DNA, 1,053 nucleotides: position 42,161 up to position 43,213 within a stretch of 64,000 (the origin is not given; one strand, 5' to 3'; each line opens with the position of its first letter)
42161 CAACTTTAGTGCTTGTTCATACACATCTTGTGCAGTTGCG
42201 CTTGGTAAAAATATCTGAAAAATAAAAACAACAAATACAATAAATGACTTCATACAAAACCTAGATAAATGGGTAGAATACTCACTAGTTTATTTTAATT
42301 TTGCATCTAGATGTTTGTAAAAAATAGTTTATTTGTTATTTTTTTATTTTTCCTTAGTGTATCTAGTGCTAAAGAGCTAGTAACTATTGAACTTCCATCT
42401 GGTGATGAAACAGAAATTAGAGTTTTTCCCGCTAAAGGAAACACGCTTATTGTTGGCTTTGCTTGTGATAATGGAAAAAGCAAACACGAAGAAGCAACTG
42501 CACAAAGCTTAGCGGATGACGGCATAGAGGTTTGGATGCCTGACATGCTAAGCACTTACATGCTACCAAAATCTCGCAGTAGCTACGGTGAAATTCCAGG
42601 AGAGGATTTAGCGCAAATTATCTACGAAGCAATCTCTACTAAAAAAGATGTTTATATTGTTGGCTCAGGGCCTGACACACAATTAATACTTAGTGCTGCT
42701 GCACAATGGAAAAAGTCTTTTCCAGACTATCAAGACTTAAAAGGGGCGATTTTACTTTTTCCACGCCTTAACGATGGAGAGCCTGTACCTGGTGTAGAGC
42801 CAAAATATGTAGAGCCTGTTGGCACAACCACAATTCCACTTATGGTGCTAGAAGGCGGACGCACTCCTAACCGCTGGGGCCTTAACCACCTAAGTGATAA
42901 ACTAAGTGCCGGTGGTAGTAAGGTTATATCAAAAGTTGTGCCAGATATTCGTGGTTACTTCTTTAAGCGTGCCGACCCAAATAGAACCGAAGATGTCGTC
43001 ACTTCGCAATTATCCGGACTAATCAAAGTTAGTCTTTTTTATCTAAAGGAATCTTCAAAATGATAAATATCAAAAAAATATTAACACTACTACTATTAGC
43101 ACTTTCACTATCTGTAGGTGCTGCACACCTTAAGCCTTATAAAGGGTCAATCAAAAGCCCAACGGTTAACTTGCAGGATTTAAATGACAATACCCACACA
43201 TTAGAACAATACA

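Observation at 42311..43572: Unrecognised secreted domain + TlpA-like thioredoxin: split here into two coupled genes, fused 10 kb away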

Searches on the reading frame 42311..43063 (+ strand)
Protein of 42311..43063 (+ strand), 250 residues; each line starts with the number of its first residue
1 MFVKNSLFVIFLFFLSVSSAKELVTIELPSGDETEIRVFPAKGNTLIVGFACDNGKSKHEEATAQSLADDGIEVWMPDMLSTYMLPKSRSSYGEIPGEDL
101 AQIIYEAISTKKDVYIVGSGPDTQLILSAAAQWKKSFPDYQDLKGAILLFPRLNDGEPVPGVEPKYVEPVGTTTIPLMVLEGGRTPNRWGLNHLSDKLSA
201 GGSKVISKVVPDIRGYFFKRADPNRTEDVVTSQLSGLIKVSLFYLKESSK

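Call 5: search_protein_families(library=pfam, proteins=[window:42311-43060:+], max_evalue=1)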
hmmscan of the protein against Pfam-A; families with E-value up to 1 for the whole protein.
window:42311-43060:+ (250 aa): 2 families
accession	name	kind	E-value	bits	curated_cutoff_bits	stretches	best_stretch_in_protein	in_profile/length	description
PF23272.1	DUF7075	-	0.025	14.2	23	1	78-159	170-255/280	Domain of unknown function (DUF7075)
PF03666.18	NPR3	-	0.21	10.8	27.5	1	110-143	365-398/456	Nitrogen Permease regulator of amino acid transport activity 3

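Call 6: search_protein_families(library=ncbifam, proteins=[window:42311-43060:+], max_evalue=1)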
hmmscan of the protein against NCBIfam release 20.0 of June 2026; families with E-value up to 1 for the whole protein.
window:42311-43060:+ (250 aa): 1 family
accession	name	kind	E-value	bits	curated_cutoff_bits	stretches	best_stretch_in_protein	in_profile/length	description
TIGR00696.1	wecG_tagA_cpsF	superfamily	0.065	12.9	69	1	87-139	21-75/178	WecB/TagA/CpsF family glycosyltransferase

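Call 7: find_homologous_proteins(query=window:42311-43060:+)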
Query window:42311-43060:+ (250 aa): 395 proteins with E <= 0.001 among 1037 candidates; the best 120 are listed.
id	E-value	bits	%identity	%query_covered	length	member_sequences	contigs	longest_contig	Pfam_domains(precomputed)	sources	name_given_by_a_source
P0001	1.9e-160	550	100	100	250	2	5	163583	-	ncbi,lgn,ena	-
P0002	1.9e-149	513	92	100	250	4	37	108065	-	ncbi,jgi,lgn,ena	-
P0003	4.2e-138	476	83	100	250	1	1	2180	-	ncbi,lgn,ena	-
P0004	4.7e-134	463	82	100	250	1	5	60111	-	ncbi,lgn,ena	-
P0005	2.1e-133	461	81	99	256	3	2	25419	-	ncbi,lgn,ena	-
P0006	6.6e-133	459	81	100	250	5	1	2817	-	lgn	-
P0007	1.6e-132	458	80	100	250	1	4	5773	-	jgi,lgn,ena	jgi:hypothetical protein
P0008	1.1e-131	455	80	100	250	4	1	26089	-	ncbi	-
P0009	8.8e-130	449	78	100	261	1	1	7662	-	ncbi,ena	-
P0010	3.0e-128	444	77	100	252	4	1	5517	-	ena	-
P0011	1.4e-123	429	79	96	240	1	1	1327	-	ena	-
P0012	1.7e-122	425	77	96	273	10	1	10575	-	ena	-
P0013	1.4e-121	422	83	88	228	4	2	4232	-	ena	-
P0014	2.2e-121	422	79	96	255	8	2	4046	-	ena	-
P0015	1.2e-120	419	85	86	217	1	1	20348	-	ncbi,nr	ncbi:thioredoxin family protein [uncultured Candidatus Thioglobus sp.]|nr:thioredoxin family protein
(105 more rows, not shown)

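Call 8: search_solved_structures(query=window:42311-43060:+, max_evalue=10)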
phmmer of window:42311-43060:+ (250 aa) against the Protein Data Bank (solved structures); distinct sequences matched with E-value up to 10: 1.
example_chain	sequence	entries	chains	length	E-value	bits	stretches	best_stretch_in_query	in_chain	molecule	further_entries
8ouw_3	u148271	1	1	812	1.6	11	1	195-244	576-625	DNA replication licensing factor MCM3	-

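Call 13: find_encoding_contigs(protein=window:42311-43063:+, flank=10000, max_places=4)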
Protein window:42311-43063:+ (250 aa): 2 contigs read that carry it; 2 places shown.
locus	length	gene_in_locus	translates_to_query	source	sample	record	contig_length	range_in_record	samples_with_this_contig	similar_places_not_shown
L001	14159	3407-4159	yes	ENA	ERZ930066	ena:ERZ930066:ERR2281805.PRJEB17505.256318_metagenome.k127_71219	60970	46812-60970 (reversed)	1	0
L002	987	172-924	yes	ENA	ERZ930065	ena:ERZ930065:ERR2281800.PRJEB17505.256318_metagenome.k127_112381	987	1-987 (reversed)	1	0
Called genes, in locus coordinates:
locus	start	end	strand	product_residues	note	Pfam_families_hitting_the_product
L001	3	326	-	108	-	?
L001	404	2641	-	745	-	PF00521:DNA_topoisoIV, PF03989:DNA_gyraseA_C (weak)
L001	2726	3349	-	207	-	PF00034:Cytochrom_C, PF13442:Cytochrome_CBB3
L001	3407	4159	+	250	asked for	-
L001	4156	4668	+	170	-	PF00578:AhpC-TSA, PF08534:Redoxin, PF00085:Thioredoxin, PF02630:SCO1-SenC (weak), PF13905:Thioredoxin_8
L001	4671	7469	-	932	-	PF02347:GDC-P, PF01212:Beta_elim_lyase (weak), PF00266:Aminotran_5 (weak), PF21478:GcvP2_C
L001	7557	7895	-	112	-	PF11969:DcpS_C, PF01230:HIT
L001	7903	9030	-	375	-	PF07992:Pyr_redox_2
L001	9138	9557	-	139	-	-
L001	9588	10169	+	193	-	PF00881:Nitroreductase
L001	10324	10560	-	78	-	-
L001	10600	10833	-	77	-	-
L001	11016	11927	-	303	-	PF00753:Lactamase_B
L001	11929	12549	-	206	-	PF14340:DUF4395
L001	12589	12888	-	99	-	PF05016:ParE_toxin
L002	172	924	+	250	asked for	-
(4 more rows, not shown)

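Call 14: find_related_loci(query=A1, collection=genome_contigs, flank=6000)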
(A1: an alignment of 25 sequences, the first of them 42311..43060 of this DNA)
Query A1 (250 aa) in genome_contigs; peptide patterns used: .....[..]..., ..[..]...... (x = any residue, [..] = any of these).
149 stretches matched a pattern; 86 encode a relative of the query (tblastn E <= 1e-3); the best 80 are kept; 80 distinct loci.
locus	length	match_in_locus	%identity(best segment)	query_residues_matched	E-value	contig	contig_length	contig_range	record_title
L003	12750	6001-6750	92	1-250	5e-156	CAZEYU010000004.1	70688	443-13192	MAG TPA_asm: uncultured Candidatus Thioglobus sp. isolate binchicken_co97_42 genome assembly, contig: NODE_1383_length_7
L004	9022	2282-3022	85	1-247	1e-145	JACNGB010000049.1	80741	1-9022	MAG: Candidatus Thioglobus pontius NIOZ-UU_NODE_241_length_80741_cov_66.3658, whole genome shotgun sequence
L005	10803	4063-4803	82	1-247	1e-139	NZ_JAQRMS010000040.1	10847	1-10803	MAG: Candidatus Thioglobus sp. isolate MAG2 MAG6_40, whole genome shotgun sequence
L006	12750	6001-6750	77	1-250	5e-136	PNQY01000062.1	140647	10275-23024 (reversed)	MAG: Candidatus Thioglobus perditus isolate CMC-S-2018 NODE_18680+_length_140647_cov_33.8864, whole genome shotgun seque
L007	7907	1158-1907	80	1-250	5e-136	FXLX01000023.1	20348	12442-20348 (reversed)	uncultured SUP05 cluster bacterium isolate CRYPA genome assembly, contig: NODE_23_length_20348_cov_210.693, whole genome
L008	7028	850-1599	80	1-250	9e-135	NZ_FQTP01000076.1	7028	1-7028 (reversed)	Bathymodiolus heckerae thiotrophic gill symbiont isolate BHECKSOX, whole genome shotgun sequence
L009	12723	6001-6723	77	7-247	8e-130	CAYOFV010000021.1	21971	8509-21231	MAG TPA_asm: uncultured Piscirickettsiaceae bacterium isolate SRP200020_co7_72 genome assembly, contig: NODE_1553_length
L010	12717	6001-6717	78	8-246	3e-127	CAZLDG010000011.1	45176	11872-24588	MAG TPA_asm: uncultured Candidatus Thioglobus sp. isolate SRP167671_co2_91 genome assembly, contig: NODE_1037_length_451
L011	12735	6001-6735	64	3-247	1e-109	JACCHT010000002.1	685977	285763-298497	MAG: Candidatus Thiodubiliella endoseptemdiera isolate 455 Bathymodiolus_septemdierum_Lau_symbiont_ctg2, whole genome sh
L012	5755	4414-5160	59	3-250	5e-95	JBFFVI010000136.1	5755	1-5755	MAG: Gammaproteobacteria bacterium isolate Mix_mud23.2022.09.5 k141_629529_length_5755_cov_19.2647, whole genome shotgun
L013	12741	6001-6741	57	7-250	2e-92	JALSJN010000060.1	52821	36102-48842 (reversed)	MAG: Thiotrichaceae bacterium isolate 354-166_metabat2_scaf2bin.098 354-166_scaffold_489_c1, whole genome shotgun sequen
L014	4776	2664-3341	62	20-248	6e-92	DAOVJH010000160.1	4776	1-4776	MAG TPA_asm: Pseudomonadota bacterium isolate CSMAG_1388 CSMAG_1388_k141_485398_length_4776_cov_37.7236, whole genome sh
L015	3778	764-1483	59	6-248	3e-92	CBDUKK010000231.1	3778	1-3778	MAG TPA_asm: uncultured Gammaproteobacteria bacterium isolate SRR22808129_metabat2_63 genome assembly, contig: ERZ250434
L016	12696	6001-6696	60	14-248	2e-91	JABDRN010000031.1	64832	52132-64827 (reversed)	MAG: Gammaproteobacteria bacterium isolate Site_C30 k127_210182, whole genome shotgun sequence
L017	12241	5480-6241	57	2-246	3e-90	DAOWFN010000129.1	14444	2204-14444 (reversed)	MAG TPA_asm: Gammaproteobacteria bacterium isolate CSMAG_1966 CSMAG_1966_k141_105474_length_14444_cov_20.5093, whole gen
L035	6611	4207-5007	54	1-250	2e-86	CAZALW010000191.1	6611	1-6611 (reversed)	MAG TPA_asm: uncultured Thiotrichaceae bacterium isolate SRP215229_co1_200 genome assembly, contig: NODE_8550_length_661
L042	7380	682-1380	55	15-245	5e-84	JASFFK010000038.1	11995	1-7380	MAG: Chromatiales bacterium isolate D0606S02metaG_Bin_345 D0606S02metaG_FD_scaffold_1095_c1, whole genome shotgun sequen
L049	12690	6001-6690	57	16-247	8e-83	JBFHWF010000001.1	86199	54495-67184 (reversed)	MAG: Gammaproteobacteria bacterium isolate Mix_sand09.2021.07.Z.19 k141_1096592_length_86199_cov_16.8865, whole genome s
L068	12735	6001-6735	35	7-246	4e-43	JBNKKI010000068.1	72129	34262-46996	MAG: Gammaproteobacteria bacterium isolate H1H2.bin.43.orig k141_214655, whole genome shotgun sequence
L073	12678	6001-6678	35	20-245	1e-41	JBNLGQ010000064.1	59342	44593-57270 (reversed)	MAG: Gammaproteobacteria bacterium isolate C1.bin.13.orig k141_12717, whole genome shotgun sequence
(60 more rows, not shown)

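Call 19: predict_structure(alignment_id=A1)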
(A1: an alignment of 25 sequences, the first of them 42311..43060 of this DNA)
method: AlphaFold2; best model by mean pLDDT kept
length: 250 residues; sequences in the alignment: 25
mean_pLDDT: 85.0   pTM: 0.83
mean pLDDT of the five models: 85.0, 82.8, 81.8, 77.8, 74.0
residues with pLDDT >= 90: 132; 70-90: 79; 50-70: 37; < 50: 2
segments of 3 or more residues with pLDDT < 50: none
pLDDT, mean of each block of 10 residues (from residue 1): 70 62 93 94 93 68 91 93 83 91 95 93 92 88 89 88 92 94 75 95 91 58 64 84 85
secondary structure, 60 per line:
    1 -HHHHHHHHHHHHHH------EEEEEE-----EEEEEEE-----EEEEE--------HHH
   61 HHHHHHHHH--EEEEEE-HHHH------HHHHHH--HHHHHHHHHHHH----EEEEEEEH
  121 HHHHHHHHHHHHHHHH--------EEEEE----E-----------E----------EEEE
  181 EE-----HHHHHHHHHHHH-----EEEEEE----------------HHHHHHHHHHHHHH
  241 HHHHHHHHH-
elements in order: H2-15 E22-27 E33-39 E45-49 H58-69 E72-77 H79-82 H89-94 H97-108 E113-119 H120-136 E145-149 E177-182 H188-199 E205-210 H227-249

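Call 22: search_protein_representatives(alignment_id=A1)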
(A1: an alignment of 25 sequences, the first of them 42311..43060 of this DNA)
Query: 25 sequences, 252 profile positions. Proteins with E-value up to 0.001 (for the whole library): 397; up to 1e-10: 318; up to 1e-30: 137. The best 150 are listed.
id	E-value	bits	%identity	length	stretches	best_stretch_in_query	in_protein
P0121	7.5e-79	280.7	-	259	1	12-247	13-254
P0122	1.9e-65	236.8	-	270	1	9-239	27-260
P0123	8.7e-60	218.2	-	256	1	4-236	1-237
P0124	3.5e-59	216.2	-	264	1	12-243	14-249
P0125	1.7e-56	207.4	-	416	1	8-236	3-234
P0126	1.9e-54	200.7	-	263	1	8-235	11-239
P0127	1.7e-53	197.6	-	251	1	9-239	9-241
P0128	7.3e-53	195.6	-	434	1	9-230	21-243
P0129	4.2e-52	193.1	-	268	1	11-240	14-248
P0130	3.1e-51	190.2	-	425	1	15-249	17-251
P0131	4.1e-50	186.5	-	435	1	8-248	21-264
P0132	4.7e-50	186.3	-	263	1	11-239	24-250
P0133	9.9e-50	185.3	-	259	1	9-246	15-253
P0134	3.8e-49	183.4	-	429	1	7-240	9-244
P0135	1.1e-48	181.9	-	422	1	9-239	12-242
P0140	1.1e-46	175.3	-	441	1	7-226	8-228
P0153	1.4e-44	168.4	-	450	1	6-239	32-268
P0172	9.3e-42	159.2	-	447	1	11-248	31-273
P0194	2.2e-38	148.1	-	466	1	12-242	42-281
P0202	1.8e-36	141.8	-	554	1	26-225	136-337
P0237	2.6e-33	131.5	-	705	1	6-229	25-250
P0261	2.9e-30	121.5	-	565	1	11-238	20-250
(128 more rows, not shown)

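Call 24: fold_search(model_id=the predicted structure, library=pdb)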
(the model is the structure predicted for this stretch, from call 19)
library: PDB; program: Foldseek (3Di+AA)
matches with E <= 10: 1661; with E <= 0.001: 904
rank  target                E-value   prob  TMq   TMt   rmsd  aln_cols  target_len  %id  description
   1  3jwe_A                1.5e-09  1.00  0.57  0.53   8.2       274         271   14  Crystal structure of human mono-glyceride lipase in complex with SAR629 (released 2010-01-26)
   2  6eic_C                1.6e-09  1.00  0.55  0.50   8.6       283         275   15  Crystal structure of Rv0183, a Monoglyceride Lipase from Mycobacterium Tuberculosis (released 2018-06-27)
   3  6eic_A                2.6e-09  1.00  0.55  0.51   8.5       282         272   15  Crystal structure of Rv0183, a Monoglyceride Lipase from Mycobacterium Tuberculosis (released 2018-06-27)
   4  3bdi                  2.8e-09  1.00  0.50  0.58   6.3       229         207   14  Crystal structure of predicted CIB-like hydrolase (NP_393672.1) from Thermoplasma acidophilum at 1.45 A resolution (released 2007-11-27)
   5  6eic_B                3.4e-09  1.00  0.54  0.49   9.0       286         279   13  Crystal structure of Rv0183, a Monoglyceride Lipase from Mycobacterium Tuberculosis (released 2018-06-27)
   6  4ao7                  3.8e-09  1.00  0.47  0.51   7.0       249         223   12  Zinc bound structure of a novel cold-adapted esterase from an Arctic intertidal metagenomic library (released 2012-08-08)
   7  7ozm                  4.6e-09  1.00  0.57  0.52   8.3       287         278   15  Crystal Structure of mtbMGL K74A (Closed Cap Conformation) (released 2021-09-15)
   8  6aae_A                6.3e-09  1.00  0.60  0.50   5.6       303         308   16  Crystal structure of Chloramphenicol-Metabolizaing Enzyme EstDL136 (released 2019-02-06)
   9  3dnm_C                6.7e-09  1.00  0.54  0.48   6.7       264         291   16  Crystal Structure Hormone-Sensitive Lipase from a Metagenome Library (released 2009-01-13)
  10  2wtm_B                6.7e-09  1.00  0.49  0.50   7.8       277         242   14  Est1E from Butyrivibrio proteoclasticus (released 2010-01-19)
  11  9izt_A                8.1e-09  1.00  0.54  0.47   6.7       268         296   13  Crystal structure of a PU hydrolysis enzyme Aes72 from Comamonas acidovorans (released 2026-02-04)
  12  7l50_C                8.6e-09  1.00  0.59  0.52   7.8       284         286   13  Crystal structure of human monoacylglycerol lipase in complex with compound 4f (released 2021-08-11)
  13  1jji_A                9.2e-09  1.00  0.61  0.51   6.1       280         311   14  The Crystal Structure of a Hyper-thermophilic Carboxylesterase from the Archaeon Archaeoglobus fulgidus (released 2001-12-05)
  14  2wtm_D                9.8e-09  1.00  0.49  0.51   7.7       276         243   14  Est1E from Butyrivibrio proteoclasticus (released 2010-01-19)
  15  2yh2_B                1.0e-08  1.00  0.58  0.49   7.5       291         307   14  Pyrobaculum calidifontis esterase monoclinic form (released 2011-05-18)
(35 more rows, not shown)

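Call 26: search_solved_structures(query=A1, max_evalue=10, show_alignments=3)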
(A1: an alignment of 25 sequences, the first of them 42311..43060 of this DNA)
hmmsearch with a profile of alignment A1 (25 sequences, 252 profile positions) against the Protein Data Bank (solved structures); distinct sequences matched with E-value up to 10: 4.
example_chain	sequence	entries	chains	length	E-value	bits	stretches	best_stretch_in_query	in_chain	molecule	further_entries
3p56_A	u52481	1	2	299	0.7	12.1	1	74-116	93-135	Ribonuclease H2 subunit A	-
8yjz_H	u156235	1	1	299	0.7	12.1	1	74-116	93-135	Ribonuclease H2 subunit A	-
3puf_A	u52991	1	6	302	0.71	12.1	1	74-116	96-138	Ribonuclease H2 subunit A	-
3kio_A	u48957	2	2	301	1.3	11.3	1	74-116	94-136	Ribonuclease H2 subunit A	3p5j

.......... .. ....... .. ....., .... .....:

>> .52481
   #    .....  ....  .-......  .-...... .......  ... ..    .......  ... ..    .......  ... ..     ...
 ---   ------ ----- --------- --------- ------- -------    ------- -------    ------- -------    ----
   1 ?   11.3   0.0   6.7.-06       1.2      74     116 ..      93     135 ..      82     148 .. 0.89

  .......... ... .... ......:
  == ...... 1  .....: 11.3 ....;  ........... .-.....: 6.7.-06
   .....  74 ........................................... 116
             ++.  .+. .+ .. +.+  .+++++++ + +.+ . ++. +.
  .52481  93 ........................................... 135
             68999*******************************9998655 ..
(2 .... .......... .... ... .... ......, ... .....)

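Call 41: search_protein_families(library=pfam, alignment_id=A3, max_evalue=0.01)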
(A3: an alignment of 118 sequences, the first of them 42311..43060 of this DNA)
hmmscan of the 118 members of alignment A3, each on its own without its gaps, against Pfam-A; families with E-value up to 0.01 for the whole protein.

A. member 1, window:42311-43060:+ (250 aa): 0 families

B. families by the number of members that match (of 118 scanned): 23 families
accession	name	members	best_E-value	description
PF00578.27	AhpC-TSA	78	2.9e-29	AhpC/TSA family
PF08534.16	Redoxin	78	1e-25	Redoxin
PF13905.12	Thioredoxin_8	78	5e-16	Thioredoxin-like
PF00085.26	Thioredoxin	77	7.9e-10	Thioredoxin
PF13098.12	Thioredoxin_2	66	4.4e-08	Thioredoxin-like domain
PF00255.25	GSHPx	43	3.6e-06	Glutathione peroxidase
PF13911.12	AhpC-TSA_2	9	0.00013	AhpC/TSA antioxidant enzyme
PF12146.15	Hydrolase_4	6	1.5e-06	Serine aminopeptidase, S33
PF14595.12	Thioredoxin_9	6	0.00014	Thioredoxin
PF12697.13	Abhydrolase_6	5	0.00042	Alpha/beta hydrolase family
PF02630.20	SCO1-SenC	3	1.4e-05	SCO1/SenC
PF13899.12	Thioredoxin_7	2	0.00055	Thioredoxin-like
PF07859.19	Abhydrolase_3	2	0.001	alpha/beta hydrolase fold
PF00837.23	T4_deiodinase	2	0.0045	Iodothyronine deiodinase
PF13728.12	TraF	2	0.0056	F plasmid transfer operon protein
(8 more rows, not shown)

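Call 42: list_cluster_members(proteins=[P0128, P0131, P0140, P0153, P0172, P0194, P0202, P0237, P0261, P0122])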
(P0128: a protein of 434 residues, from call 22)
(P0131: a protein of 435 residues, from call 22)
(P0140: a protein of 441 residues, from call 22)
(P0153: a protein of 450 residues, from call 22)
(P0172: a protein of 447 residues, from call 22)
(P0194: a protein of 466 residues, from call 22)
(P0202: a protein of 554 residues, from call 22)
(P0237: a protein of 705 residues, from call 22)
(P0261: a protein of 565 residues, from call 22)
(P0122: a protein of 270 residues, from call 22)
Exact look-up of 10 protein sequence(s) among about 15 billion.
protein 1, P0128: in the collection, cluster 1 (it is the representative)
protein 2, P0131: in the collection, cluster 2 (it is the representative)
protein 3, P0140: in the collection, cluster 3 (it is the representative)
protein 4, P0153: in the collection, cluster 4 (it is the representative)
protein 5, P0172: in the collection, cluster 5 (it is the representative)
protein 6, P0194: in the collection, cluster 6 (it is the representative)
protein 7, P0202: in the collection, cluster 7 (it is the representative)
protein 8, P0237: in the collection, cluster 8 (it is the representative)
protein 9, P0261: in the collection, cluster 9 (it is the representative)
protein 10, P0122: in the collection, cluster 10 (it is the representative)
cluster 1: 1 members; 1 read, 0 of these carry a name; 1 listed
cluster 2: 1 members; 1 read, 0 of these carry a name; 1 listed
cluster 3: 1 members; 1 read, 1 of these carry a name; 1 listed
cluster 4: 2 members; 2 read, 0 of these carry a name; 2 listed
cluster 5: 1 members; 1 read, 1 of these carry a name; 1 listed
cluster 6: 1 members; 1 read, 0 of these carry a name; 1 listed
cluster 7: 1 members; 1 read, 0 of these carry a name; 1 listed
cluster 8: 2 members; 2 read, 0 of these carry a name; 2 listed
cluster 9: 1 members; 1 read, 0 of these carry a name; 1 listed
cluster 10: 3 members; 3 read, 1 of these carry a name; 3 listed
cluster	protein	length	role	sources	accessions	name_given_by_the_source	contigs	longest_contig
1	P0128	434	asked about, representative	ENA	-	-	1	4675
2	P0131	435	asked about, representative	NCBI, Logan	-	-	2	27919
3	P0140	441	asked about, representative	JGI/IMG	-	thiol-disulfide isomerase/thioredoxin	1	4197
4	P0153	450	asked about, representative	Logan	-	-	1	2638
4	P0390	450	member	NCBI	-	-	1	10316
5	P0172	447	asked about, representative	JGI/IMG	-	thiol-disulfide isomerase/thioredoxin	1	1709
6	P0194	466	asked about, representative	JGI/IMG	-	-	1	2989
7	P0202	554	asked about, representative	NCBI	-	-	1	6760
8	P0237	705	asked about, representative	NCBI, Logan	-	-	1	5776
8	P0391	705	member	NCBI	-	-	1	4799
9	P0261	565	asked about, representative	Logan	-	-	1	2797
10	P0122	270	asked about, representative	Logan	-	-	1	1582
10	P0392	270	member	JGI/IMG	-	hypothetical protein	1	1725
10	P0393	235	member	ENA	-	-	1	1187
